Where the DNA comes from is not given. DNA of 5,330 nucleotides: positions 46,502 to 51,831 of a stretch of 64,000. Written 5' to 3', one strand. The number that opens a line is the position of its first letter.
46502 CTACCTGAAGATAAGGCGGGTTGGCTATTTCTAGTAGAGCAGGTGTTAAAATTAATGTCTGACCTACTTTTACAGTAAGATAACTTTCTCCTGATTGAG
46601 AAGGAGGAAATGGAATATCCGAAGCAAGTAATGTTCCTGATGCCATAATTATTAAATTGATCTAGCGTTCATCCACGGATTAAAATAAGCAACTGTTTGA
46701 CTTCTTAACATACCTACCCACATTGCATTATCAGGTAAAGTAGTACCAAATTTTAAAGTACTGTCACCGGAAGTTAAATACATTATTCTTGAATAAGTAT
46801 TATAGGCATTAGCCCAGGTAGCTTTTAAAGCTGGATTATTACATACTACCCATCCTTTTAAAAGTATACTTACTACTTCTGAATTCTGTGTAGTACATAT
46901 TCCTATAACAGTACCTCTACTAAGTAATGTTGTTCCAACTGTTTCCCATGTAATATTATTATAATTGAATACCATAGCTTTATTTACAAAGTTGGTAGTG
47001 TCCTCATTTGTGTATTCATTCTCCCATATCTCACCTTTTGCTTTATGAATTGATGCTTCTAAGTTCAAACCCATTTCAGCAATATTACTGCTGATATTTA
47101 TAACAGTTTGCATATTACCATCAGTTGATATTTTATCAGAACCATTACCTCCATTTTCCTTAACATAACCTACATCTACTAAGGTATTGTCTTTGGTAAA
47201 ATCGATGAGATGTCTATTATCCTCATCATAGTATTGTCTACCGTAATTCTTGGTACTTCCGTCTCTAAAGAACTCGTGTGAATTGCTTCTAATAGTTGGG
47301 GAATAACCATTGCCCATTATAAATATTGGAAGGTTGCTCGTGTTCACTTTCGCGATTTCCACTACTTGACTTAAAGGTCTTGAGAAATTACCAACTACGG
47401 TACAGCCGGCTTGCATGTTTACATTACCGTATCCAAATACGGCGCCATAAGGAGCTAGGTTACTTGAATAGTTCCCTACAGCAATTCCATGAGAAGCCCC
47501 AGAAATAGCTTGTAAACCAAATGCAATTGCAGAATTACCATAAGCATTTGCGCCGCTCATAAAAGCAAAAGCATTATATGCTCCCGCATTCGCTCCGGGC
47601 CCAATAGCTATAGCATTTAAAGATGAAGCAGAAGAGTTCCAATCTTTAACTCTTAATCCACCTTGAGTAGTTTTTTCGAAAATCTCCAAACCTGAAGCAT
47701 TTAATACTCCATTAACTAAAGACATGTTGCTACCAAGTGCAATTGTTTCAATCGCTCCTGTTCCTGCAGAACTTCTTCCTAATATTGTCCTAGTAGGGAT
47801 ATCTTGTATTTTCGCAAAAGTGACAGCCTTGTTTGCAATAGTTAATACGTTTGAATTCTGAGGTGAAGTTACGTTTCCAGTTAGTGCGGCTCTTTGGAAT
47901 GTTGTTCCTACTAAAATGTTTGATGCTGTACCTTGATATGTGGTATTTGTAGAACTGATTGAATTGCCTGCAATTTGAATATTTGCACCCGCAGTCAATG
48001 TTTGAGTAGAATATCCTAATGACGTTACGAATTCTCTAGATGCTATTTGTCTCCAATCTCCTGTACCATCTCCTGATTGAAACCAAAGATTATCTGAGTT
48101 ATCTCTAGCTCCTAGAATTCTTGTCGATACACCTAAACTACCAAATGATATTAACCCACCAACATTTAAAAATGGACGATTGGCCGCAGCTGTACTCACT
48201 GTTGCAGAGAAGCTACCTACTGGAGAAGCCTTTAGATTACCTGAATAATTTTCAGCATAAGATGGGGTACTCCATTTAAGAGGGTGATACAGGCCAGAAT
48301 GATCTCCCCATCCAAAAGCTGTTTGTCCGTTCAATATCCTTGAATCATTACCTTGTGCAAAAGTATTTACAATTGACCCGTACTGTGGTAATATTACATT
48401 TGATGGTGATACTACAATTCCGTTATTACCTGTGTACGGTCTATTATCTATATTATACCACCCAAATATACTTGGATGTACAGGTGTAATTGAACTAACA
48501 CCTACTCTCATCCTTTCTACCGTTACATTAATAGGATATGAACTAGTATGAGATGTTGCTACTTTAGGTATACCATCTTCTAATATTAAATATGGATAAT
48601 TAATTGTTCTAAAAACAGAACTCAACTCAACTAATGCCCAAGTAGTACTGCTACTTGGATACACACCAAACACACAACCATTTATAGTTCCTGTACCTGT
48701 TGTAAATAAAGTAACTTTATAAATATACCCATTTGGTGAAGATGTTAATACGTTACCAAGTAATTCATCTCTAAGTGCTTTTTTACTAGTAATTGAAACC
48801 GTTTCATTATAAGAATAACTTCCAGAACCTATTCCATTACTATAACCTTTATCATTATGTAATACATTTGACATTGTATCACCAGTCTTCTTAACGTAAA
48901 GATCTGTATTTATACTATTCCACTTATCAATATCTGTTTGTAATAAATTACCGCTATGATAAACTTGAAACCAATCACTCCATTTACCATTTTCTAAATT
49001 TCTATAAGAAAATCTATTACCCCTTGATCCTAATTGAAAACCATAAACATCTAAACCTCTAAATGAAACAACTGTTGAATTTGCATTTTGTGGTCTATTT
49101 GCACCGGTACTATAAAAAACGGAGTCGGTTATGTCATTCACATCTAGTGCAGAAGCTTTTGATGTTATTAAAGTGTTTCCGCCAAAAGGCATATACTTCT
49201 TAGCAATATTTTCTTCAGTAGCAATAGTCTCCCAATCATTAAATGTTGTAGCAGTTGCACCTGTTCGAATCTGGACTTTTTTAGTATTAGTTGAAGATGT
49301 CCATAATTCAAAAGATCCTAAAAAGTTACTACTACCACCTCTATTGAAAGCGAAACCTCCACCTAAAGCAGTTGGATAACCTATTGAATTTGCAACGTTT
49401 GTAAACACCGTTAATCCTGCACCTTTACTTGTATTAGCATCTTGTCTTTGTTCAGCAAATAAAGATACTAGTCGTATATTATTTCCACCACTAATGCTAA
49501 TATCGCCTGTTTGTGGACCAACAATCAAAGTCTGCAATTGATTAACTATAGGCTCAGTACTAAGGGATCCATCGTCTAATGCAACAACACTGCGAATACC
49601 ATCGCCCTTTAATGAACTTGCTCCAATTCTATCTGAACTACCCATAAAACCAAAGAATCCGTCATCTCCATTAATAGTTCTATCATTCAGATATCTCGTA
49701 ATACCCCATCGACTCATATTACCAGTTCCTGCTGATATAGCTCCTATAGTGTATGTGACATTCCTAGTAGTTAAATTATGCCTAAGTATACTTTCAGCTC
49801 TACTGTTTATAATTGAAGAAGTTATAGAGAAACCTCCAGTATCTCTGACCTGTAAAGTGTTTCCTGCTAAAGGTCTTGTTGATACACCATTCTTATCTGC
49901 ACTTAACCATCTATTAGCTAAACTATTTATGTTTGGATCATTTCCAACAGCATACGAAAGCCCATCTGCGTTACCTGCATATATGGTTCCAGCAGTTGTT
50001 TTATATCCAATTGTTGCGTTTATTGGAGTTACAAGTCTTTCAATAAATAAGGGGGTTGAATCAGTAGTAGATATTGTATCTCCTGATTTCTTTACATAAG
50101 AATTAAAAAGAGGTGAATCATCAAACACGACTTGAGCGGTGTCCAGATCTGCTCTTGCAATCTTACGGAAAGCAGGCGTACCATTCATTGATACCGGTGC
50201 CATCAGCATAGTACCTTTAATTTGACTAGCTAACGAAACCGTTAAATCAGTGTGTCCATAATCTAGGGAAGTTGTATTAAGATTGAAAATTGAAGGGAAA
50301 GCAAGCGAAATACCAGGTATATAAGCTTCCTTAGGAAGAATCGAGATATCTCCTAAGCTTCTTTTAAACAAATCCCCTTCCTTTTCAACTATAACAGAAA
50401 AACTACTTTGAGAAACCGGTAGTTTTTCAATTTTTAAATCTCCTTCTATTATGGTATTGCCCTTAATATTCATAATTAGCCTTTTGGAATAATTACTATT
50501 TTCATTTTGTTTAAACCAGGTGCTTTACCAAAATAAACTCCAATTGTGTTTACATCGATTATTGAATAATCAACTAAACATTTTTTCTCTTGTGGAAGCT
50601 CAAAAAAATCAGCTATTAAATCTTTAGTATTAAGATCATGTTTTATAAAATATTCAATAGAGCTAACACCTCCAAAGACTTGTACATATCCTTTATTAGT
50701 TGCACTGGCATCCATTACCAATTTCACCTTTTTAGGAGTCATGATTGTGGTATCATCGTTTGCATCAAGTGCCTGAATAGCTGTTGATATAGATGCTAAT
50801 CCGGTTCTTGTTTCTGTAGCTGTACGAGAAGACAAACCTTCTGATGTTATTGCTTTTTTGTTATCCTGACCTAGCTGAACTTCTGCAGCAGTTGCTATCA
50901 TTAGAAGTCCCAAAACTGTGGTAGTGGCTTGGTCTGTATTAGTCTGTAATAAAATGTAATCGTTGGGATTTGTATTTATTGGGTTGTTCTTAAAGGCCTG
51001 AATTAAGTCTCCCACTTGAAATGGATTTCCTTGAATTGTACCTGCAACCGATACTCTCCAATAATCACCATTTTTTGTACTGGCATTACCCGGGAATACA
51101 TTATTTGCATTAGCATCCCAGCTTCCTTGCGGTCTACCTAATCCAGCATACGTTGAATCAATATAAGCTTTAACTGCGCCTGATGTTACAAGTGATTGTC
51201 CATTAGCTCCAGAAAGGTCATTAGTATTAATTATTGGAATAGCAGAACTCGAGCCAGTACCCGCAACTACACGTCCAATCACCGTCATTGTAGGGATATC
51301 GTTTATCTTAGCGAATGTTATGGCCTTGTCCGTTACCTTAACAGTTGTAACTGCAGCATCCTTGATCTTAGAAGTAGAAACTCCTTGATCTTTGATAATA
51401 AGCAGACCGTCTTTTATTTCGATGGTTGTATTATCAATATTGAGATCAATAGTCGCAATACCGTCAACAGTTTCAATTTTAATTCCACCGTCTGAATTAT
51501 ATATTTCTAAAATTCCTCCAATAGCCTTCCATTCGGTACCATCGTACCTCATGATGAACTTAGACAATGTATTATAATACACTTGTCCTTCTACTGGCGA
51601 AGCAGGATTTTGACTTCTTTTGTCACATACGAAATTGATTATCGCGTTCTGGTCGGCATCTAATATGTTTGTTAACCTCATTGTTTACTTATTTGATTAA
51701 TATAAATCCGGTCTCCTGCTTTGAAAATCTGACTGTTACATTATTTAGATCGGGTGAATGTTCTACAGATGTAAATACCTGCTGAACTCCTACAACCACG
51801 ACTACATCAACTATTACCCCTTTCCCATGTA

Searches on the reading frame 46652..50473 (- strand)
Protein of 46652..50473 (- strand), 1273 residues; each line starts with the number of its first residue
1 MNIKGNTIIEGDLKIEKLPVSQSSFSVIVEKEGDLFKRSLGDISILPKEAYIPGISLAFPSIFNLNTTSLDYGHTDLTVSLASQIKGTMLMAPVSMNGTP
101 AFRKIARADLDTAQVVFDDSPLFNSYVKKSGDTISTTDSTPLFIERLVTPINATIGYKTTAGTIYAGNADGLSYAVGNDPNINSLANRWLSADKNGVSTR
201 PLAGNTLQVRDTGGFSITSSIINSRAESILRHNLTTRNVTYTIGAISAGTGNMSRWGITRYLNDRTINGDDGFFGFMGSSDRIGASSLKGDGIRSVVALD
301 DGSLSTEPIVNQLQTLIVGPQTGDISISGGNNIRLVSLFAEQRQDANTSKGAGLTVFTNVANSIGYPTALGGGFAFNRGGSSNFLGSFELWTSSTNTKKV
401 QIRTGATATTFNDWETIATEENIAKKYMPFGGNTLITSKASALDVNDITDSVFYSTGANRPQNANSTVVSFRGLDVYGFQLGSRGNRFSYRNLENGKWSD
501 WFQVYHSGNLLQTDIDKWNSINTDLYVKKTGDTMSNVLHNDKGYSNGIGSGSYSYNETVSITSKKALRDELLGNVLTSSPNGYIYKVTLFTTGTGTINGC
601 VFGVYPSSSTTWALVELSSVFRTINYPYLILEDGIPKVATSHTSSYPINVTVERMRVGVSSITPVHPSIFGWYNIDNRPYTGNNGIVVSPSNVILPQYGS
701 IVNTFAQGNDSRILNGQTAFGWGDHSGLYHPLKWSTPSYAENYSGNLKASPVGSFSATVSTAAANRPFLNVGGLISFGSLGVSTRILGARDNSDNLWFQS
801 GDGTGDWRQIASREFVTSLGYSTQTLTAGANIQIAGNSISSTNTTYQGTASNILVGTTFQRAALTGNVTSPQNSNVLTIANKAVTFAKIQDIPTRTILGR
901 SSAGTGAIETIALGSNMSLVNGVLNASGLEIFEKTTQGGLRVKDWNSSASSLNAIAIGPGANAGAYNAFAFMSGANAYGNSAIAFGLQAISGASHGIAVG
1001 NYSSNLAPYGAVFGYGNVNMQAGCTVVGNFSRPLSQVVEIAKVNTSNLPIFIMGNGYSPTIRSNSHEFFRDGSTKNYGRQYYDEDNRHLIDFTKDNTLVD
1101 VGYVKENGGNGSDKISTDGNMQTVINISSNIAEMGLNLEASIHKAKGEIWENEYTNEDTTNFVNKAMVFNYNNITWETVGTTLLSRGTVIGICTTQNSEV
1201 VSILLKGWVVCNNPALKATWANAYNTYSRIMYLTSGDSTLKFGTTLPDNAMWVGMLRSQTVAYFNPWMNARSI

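Call 10: search_protein_families(library=pfam, proteins=[window:46652-50473:-], max_evalue=0.001)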
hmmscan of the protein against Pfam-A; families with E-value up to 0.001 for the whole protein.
window:46652-50473:- (1273 aa): 1 family
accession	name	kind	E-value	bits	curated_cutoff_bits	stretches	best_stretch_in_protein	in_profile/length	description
PF19264.4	DUF5907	-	2.5e-05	24.8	27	1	878-927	25-74/80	Repeat of unknown function (DUF5907)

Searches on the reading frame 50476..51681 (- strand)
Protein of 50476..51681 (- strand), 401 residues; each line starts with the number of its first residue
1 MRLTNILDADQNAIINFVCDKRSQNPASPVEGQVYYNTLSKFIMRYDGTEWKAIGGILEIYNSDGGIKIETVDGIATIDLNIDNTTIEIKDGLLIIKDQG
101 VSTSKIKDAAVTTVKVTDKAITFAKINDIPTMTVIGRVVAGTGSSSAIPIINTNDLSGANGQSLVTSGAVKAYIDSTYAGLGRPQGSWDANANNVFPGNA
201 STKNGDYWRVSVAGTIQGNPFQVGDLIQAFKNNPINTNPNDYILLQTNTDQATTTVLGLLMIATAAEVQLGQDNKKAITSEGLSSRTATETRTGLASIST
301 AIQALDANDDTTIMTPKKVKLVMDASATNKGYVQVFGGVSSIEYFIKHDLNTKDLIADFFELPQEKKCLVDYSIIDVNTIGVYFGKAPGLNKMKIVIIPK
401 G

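Call 10: search_protein_families(library=pfam, proteins=[window:50476-51681:-], max_evalue=0.001)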
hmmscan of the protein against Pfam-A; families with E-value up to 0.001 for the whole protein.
window:50476-51681:- (401 aa): 0 families

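Call 14: search_protein_families(library=phrogs, proteins=[window:50476-51681:-], max_evalue=0.001)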
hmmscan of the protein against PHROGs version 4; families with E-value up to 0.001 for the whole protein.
window:50476-51681:- (401 aa): 8 families
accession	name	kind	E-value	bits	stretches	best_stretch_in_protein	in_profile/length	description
phrog_8309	-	unknown function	6.2e-63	213.8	1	1-399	1-312/312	-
phrog_910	-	tail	3e-15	57.4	1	249-329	89-173/497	tail collar fiber protein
phrog_972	-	tail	4.8e-15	55.4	1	251-326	643-718/1246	tail fiber protein proximal subunit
phrog_38707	-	unknown function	4.5e-10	39.8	1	4-77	5-76/675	-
phrog_35342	-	tail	7.2e-08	32.5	1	248-335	245-329/469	tail fiber protein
phrog_15547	-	unknown function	6.3e-07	30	0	288-330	141-183/373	-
phrog_27448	-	unknown function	3e-05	24.9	1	332-398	128-194/195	-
phrog_1325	-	unknown function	0.00077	20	0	7-54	34-81/334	-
